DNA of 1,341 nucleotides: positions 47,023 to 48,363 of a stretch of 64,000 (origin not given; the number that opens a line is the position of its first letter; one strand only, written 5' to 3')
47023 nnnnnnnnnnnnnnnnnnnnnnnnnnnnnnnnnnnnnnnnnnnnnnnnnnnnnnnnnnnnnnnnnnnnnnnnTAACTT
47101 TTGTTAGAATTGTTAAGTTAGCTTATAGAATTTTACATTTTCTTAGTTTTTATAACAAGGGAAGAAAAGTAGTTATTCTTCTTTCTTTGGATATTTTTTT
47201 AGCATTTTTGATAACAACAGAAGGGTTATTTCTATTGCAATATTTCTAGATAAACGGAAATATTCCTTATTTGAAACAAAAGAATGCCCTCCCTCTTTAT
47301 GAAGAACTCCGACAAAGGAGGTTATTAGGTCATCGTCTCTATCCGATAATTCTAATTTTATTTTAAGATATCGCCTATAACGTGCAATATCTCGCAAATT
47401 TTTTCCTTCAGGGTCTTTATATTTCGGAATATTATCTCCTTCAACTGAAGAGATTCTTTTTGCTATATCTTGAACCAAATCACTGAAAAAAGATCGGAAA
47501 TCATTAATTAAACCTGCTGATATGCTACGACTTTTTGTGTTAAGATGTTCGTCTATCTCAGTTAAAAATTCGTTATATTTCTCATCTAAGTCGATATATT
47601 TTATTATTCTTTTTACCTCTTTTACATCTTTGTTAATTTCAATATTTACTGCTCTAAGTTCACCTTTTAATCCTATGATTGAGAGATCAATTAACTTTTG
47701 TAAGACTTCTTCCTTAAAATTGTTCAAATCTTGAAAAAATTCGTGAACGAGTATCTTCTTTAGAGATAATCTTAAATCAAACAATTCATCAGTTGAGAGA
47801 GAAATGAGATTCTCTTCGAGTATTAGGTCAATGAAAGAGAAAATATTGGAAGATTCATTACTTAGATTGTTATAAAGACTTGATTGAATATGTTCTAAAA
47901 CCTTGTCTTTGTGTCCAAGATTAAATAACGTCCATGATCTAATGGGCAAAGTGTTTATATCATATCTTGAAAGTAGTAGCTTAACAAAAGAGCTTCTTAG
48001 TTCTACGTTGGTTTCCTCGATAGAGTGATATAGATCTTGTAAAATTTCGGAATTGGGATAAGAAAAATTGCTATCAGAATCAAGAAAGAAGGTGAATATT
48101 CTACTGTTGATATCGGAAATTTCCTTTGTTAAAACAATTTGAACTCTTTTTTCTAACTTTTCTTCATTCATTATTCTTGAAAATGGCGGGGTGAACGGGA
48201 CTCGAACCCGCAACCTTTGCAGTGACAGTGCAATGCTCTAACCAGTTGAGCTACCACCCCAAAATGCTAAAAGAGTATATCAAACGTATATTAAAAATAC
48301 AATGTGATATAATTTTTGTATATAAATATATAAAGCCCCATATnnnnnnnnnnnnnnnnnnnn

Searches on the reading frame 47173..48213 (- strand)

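Call 5: search_protein_families(library=pfam, proteins=[window:47173-48213:-], max_evalue=0.01)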
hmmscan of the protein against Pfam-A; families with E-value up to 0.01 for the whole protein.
window:47173-48213:- (346 aa): 1 family
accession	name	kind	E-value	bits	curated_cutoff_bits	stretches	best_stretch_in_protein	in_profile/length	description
PF06292.23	MUN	-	0.00029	20.4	24.2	0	193-263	267-334/473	MUN domain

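Call 6: search_protein_families(library=ncbifam, proteins=[window:47173-48213:-], max_evalue=0.01)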
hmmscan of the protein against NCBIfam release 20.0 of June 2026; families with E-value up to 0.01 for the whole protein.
window:47173-48213:- (346 aa): 0 families

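Call 7: search_protein_families(library=padloc, proteins=[window:47173-48213:-], max_evalue=0.01)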
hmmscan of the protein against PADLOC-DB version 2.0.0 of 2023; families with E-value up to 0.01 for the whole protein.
window:47173-48213:- (346 aa): 0 families

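Call 38: search_protein_families(library=phrogs, proteins=[window:47173-48213:-], max_evalue=0.01)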
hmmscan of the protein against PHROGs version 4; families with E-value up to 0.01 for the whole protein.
window:47173-48213:- (346 aa): 0 families
